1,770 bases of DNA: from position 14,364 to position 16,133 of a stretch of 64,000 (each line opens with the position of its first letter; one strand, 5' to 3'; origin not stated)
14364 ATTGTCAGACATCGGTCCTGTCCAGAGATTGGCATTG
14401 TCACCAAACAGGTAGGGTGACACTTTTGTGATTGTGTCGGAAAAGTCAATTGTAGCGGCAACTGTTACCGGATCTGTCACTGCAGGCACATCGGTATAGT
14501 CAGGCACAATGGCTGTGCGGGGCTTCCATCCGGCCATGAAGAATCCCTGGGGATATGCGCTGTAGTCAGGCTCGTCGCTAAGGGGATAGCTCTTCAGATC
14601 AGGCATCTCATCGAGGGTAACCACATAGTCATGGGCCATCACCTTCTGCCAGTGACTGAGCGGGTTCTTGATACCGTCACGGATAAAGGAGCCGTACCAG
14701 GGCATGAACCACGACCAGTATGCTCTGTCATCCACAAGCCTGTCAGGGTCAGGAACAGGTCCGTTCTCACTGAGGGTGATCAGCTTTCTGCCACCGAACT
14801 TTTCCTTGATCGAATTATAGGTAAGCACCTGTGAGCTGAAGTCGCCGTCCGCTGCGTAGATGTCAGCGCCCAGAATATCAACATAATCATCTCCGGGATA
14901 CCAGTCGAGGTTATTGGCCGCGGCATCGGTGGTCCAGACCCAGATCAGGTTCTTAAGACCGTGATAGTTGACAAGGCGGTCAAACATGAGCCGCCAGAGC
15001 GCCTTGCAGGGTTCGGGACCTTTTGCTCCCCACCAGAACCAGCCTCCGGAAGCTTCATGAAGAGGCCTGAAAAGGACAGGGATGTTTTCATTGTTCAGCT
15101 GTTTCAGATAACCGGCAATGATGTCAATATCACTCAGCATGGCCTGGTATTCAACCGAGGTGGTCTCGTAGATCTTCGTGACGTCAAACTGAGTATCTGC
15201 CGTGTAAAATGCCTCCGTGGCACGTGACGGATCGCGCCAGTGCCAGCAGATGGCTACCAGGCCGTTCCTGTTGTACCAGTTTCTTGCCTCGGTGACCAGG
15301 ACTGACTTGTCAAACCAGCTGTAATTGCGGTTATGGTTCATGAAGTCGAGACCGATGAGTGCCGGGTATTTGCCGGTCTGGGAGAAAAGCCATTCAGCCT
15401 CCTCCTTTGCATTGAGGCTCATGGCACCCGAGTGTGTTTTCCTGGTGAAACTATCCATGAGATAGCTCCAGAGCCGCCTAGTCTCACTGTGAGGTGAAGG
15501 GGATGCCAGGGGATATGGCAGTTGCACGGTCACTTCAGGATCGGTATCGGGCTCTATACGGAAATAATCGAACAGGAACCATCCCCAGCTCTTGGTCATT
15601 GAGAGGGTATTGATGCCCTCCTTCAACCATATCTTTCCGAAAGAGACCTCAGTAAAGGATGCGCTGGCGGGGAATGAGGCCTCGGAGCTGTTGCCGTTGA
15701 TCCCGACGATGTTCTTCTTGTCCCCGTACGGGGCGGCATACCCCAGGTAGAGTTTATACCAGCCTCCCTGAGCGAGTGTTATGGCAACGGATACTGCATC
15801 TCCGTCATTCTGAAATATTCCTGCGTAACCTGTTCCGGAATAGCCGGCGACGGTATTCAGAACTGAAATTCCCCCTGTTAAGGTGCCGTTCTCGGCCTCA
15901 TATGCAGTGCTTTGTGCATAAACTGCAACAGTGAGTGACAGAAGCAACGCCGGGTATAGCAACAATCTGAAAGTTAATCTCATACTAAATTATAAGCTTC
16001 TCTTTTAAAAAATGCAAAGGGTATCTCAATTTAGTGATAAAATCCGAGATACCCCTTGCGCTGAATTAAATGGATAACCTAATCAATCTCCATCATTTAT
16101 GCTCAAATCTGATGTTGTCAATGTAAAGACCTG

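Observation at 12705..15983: A 1092-aa T9SS-secreted chimera links a CBM and GH26 mannanase to a second, unassigned clan GH-A-like catalytic domain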

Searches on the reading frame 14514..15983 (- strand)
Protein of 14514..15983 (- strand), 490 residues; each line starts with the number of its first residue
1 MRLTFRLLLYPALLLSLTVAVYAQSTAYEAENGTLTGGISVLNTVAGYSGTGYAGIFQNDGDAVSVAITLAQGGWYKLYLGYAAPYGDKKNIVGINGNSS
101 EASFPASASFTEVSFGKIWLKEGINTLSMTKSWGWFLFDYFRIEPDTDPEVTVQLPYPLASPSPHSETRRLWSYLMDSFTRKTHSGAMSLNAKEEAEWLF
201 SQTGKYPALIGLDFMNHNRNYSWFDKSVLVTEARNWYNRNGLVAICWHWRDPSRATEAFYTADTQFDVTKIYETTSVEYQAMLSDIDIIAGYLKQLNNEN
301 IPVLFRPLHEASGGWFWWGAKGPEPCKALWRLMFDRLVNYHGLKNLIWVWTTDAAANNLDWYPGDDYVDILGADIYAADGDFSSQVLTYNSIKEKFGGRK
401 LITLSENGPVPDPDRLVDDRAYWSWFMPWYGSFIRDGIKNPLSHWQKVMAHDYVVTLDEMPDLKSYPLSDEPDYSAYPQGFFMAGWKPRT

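Call 28: search_solved_structures(query=window:14514-15983:-, max_evalue=1e-10, show_alignments=1)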
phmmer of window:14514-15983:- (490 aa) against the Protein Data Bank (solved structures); distinct sequences matched with E-value up to 1e-10: 32.
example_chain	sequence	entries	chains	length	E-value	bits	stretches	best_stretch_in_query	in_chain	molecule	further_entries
3zm8_A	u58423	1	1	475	1.1e-90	307.9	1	27-465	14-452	GH26 ENDO-BETA-1,4-MANNANASE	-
3wdq_A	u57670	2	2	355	2e-78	267.4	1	160-461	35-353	Beta-mannanase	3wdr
6hpf_A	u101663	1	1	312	1.9e-68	234.5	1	168-460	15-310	endo-b-mannanase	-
6hf2_A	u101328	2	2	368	2.6e-60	207.7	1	145-434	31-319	Glycosyl hydrolase family 26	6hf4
6ueh_A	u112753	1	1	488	6.7e-53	183.2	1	46-464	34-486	Cow rumen GH26 endo-mannanase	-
6q75_A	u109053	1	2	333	4.1e-35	124.5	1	201-460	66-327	GH26A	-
6d2w_A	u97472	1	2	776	2.1e-31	112.3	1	159-466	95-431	Aryl-phospho-beta-D-glucosidase BglC, GH1 family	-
6d2x_A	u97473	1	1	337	2.5e-30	108.7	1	159-460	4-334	Aryl-phospho-beta-D-glucosidase BglC, GH1 family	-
3cbw_A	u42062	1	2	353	8.5e-27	97.1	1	193-380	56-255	YdhT protein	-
2qha_A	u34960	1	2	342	2e-26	95.8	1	193-380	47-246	Beta-1,4-mannanase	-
2whk_A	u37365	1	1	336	2.1e-25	92.5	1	193-380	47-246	MANNAN ENDO-1,4-BETA-MANNOSIDASE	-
4zxo_A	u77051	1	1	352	4e-23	85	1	234-414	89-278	Glycosyl hydrolase family 26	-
7eet_A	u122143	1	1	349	5.6e-23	84.5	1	164-379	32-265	Mannanase KMAN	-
4yn5_A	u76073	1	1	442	4.3e-20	75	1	201-380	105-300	Mannan endo-1,4-beta-mannosidase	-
12nq_A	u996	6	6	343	9e-20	73.9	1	177-383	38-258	Glycoside hydrolase family 26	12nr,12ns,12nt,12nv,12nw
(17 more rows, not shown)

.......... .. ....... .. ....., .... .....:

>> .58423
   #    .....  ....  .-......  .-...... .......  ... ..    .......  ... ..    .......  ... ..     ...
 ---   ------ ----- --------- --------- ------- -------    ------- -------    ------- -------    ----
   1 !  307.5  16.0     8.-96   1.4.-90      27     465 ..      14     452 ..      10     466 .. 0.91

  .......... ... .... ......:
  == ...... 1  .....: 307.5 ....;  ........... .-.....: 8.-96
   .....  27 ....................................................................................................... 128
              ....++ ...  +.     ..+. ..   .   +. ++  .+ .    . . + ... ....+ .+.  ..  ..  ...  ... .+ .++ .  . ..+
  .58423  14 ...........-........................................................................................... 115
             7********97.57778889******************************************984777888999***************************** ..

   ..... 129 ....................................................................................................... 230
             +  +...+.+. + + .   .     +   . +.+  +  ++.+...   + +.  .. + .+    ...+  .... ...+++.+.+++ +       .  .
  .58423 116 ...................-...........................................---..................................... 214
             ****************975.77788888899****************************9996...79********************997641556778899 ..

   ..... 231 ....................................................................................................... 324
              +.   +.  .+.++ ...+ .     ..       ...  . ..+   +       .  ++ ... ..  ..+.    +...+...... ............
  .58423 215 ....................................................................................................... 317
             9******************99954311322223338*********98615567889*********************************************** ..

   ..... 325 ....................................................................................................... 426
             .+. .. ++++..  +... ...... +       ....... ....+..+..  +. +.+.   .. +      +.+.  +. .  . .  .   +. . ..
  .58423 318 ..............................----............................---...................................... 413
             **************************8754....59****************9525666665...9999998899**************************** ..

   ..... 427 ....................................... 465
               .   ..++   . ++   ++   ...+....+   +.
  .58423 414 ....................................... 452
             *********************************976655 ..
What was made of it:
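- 15549..15908 (-): CBM35 carbohydrate-binding module, aa 26-145. It aligns to the CBM35 of Podospora PaMan26A, 3zm8 (call 28).
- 14607..15500 (-): GH26 endo-beta-1,4-mannanase catalytic domain, aa 162-459. Acid/base E310 is at nt 15054-15056 and nucleophile E406 at nt 14766-14768. The best PDB match is the GH26 endo-mannanase 3zm8, E 1e-90, with both the HE and E motifs aligned (call 28).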
